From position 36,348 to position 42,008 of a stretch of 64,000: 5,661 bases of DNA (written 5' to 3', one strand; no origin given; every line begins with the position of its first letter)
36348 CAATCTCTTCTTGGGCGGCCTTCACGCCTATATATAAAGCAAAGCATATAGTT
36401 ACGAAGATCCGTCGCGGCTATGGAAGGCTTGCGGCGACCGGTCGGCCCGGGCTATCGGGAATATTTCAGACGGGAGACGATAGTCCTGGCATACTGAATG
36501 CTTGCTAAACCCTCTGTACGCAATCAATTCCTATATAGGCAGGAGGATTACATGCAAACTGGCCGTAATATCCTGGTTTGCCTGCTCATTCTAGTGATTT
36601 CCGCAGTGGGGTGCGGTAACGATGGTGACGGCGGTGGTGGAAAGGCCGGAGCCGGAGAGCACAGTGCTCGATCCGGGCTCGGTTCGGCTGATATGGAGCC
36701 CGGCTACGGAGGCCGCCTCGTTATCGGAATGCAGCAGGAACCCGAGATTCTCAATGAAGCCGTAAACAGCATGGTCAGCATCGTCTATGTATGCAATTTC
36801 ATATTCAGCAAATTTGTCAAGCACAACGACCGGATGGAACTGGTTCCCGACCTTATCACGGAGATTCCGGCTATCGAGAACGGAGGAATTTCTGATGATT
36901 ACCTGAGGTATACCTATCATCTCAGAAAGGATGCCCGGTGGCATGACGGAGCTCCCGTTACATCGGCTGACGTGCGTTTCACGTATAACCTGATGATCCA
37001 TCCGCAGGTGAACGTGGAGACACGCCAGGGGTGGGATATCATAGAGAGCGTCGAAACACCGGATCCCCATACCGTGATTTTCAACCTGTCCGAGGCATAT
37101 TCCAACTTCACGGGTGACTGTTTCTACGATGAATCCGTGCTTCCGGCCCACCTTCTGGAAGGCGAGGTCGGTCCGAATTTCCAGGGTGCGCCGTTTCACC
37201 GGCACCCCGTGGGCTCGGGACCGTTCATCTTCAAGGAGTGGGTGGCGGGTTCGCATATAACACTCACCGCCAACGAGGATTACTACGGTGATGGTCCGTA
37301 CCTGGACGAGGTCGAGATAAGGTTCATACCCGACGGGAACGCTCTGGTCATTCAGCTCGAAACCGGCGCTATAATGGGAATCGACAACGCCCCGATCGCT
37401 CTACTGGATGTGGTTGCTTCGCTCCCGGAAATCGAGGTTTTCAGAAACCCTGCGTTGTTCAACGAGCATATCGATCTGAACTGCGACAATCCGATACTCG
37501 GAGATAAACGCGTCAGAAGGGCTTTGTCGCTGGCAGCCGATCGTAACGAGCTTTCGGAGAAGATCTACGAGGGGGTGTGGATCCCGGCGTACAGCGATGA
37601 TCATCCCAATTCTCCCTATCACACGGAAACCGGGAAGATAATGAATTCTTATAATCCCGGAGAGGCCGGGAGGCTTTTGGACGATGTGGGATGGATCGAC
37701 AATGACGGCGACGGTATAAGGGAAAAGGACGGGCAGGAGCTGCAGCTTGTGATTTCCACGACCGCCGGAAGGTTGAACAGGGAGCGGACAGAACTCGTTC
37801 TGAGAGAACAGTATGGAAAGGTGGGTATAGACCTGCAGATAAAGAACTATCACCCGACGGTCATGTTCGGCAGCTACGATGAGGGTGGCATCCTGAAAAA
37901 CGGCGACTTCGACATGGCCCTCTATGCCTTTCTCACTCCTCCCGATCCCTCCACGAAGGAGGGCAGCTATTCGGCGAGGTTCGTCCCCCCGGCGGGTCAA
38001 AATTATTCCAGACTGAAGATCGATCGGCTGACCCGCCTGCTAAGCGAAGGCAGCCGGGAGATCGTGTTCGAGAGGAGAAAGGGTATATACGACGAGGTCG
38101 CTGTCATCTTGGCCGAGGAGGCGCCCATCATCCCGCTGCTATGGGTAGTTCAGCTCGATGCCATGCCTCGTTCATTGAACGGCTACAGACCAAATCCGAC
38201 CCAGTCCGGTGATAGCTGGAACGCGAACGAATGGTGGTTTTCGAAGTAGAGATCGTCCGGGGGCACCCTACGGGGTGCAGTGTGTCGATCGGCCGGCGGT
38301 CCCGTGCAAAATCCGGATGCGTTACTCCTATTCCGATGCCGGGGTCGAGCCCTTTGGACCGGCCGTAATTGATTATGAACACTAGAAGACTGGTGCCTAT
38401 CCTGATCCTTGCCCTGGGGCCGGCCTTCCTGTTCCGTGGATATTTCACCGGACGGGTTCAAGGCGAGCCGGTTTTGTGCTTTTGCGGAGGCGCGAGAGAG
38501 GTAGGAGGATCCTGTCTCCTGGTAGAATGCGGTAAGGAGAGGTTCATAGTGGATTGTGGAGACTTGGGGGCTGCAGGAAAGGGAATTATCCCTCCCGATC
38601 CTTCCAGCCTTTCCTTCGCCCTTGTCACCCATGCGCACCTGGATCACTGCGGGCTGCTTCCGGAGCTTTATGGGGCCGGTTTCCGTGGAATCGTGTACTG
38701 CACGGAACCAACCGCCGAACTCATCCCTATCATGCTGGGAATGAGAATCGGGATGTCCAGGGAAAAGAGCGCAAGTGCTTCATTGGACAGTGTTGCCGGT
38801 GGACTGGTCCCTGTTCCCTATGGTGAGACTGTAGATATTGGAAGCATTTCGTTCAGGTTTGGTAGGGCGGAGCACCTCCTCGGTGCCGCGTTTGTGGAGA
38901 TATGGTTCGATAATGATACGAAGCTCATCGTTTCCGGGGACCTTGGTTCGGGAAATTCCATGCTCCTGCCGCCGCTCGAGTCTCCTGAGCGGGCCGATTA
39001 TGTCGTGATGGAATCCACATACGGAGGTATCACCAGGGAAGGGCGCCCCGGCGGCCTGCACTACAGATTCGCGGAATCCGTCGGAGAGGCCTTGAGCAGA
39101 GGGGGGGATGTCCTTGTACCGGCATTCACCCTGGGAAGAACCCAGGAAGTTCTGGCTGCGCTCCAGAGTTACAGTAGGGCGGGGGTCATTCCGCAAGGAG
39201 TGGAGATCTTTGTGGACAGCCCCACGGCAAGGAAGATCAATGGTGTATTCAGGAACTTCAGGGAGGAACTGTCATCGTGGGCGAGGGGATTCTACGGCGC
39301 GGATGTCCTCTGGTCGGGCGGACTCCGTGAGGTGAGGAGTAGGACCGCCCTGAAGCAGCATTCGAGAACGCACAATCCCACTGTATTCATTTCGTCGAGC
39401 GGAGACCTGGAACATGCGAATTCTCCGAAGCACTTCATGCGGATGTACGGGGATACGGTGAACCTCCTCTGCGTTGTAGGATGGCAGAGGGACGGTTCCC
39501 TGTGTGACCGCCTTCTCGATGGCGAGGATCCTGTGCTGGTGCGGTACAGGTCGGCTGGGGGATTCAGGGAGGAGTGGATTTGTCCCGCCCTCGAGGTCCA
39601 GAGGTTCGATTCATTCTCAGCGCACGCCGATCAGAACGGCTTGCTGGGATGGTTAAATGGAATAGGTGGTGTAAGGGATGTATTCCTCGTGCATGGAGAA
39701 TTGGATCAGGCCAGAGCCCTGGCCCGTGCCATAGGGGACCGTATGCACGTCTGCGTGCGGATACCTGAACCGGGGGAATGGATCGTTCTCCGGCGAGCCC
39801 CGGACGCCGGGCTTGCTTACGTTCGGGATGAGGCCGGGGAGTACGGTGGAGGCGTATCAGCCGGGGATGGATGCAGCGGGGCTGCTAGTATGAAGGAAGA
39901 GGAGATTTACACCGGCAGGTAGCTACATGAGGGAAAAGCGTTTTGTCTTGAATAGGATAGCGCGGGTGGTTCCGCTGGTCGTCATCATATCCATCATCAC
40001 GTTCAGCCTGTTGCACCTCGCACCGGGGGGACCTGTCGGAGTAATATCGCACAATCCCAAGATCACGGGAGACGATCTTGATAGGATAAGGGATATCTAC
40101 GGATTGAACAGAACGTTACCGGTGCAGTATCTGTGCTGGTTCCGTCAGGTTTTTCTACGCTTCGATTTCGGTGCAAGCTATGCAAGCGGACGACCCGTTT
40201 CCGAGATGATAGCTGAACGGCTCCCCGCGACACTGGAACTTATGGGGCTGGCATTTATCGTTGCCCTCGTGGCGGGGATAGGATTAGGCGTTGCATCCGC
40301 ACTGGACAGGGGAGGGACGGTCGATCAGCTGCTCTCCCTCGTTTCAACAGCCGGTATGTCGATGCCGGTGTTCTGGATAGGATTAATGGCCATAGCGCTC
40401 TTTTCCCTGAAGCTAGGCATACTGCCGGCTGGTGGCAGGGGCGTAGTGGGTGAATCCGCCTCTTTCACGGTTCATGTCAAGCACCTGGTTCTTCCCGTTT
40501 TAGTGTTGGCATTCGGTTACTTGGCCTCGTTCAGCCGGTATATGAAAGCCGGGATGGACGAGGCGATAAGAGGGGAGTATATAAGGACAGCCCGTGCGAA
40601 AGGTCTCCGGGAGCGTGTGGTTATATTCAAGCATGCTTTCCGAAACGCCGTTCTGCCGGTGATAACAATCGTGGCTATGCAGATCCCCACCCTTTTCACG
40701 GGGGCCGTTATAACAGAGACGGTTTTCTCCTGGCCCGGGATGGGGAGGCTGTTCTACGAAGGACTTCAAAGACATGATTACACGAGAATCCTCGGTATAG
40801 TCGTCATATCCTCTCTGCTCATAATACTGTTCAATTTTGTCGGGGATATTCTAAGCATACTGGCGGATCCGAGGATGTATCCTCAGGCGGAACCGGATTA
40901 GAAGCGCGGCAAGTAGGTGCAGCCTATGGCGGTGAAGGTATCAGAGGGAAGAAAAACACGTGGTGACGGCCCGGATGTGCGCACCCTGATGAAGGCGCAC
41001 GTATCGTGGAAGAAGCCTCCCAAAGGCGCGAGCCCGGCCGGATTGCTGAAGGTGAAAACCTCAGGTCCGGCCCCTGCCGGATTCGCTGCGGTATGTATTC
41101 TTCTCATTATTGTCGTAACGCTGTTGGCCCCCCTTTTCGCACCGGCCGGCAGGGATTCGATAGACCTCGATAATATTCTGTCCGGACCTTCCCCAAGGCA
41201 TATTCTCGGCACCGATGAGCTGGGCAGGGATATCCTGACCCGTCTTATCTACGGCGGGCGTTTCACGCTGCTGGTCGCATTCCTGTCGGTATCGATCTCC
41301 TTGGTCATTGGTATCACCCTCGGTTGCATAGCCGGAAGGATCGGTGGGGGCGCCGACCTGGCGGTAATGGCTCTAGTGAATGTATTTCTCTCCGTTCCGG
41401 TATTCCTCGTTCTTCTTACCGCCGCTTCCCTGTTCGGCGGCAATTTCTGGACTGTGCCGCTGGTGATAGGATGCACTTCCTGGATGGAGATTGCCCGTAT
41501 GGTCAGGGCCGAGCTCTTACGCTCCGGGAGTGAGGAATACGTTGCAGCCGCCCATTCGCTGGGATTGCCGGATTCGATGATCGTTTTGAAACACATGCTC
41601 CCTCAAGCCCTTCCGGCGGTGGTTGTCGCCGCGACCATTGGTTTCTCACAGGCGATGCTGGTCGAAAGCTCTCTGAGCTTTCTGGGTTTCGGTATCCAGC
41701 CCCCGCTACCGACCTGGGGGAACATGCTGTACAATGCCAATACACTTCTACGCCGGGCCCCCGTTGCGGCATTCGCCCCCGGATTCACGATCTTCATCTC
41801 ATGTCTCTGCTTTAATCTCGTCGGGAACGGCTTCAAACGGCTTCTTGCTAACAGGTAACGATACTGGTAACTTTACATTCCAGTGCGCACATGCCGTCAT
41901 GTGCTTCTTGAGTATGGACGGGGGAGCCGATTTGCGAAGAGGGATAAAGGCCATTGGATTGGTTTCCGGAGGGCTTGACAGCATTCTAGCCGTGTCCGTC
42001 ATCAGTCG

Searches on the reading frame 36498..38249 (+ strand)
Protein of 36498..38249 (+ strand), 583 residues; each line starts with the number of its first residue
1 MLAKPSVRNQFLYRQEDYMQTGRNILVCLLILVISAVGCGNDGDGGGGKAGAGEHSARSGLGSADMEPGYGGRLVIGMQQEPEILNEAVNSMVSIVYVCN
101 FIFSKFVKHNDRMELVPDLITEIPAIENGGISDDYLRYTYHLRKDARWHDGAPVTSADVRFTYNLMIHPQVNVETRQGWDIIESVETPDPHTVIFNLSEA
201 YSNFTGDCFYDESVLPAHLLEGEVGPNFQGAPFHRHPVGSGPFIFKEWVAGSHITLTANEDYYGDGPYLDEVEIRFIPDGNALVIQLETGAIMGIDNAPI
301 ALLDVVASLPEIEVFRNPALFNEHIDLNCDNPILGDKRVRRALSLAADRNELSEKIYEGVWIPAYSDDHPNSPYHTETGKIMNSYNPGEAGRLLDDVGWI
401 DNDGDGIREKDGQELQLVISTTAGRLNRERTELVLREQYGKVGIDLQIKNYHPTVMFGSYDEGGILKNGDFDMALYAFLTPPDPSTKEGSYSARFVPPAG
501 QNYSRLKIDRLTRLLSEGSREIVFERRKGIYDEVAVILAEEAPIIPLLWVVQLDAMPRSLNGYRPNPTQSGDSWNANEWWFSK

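Call 48: search_protein_families(library=pfam, proteins=[window:36498-38249:+], max_evalue=0.001)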
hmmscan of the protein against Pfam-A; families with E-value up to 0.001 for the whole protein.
window:36498-38249:+ (583 aa): 1 family
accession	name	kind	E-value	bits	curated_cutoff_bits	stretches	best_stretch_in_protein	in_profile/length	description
PF00496.27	SBP_bac_5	-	6.4e-78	262.9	32.4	1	115-484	2-353/368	Bacterial extracellular solute-binding proteins, family 5 Middle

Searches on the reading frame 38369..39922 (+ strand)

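Call 48: search_protein_families(library=pfam, proteins=[window:38369-39922:+], max_evalue=0.001)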
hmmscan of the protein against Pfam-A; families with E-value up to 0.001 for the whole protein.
window:38369-39922:+ (517 aa): 3 families
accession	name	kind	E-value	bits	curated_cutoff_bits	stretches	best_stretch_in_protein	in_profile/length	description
PF10996.14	Beta-Casp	-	4.9e-16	59.8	27.7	1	258-382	1-120/120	Beta-Casp domain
PF07521.17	RMMBL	-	2e-13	50.5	21.6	1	408-465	6-62/63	Zn-dependent metallo-hydrolase RNA specificity domain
PF00753.33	Lactamase_B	-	2.2e-09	38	22.7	1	44-234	3-170/196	Metallo-beta-lactamase superfamily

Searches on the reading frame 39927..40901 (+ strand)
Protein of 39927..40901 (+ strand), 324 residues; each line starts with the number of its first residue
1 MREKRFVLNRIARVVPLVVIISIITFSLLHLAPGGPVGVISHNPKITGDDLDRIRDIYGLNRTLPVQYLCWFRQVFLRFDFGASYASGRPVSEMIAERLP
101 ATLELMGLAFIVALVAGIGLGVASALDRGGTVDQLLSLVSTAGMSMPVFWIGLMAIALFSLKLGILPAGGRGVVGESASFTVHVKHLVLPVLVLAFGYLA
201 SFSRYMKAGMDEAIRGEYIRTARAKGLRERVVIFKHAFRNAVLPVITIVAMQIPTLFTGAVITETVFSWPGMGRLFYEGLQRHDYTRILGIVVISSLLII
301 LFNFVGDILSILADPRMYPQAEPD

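Call 48: search_protein_families(library=pfam, proteins=[window:39927-40901:+], max_evalue=0.001)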
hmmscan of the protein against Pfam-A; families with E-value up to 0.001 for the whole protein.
window:39927-40901:+ (324 aa): 2 families
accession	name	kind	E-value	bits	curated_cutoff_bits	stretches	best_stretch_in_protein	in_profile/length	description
PF00528.27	BPD_transp_1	-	1.7e-38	132.6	26.4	1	117-317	1-182/184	Binding-protein-dependent transport system inner membrane component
PF19300.4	BPD_transp_1_N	-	2.4e-12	47.5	23.8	1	5-105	3-113/114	Binding-prot-dependent transport system membrane comp, N-term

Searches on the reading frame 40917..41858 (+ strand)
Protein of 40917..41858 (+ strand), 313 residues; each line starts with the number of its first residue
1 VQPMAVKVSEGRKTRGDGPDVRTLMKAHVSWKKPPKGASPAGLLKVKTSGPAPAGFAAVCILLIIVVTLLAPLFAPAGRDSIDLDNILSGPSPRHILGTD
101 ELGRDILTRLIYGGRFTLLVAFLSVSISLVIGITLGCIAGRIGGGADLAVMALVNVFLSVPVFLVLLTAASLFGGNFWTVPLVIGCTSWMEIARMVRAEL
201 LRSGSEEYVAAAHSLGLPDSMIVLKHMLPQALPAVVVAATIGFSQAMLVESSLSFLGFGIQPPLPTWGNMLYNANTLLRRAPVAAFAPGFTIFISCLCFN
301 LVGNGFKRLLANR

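Call 48: search_protein_families(library=pfam, proteins=[window:40917-41858:+], max_evalue=0.001)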
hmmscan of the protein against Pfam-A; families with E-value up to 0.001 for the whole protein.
window:40917-41858:+ (313 aa): 1 family
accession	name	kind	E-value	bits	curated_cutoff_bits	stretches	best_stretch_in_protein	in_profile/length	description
PF00528.27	BPD_transp_1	-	2.2e-24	86.6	26.4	1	132-312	1-180/184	Binding-protein-dependent transport system inner membrane component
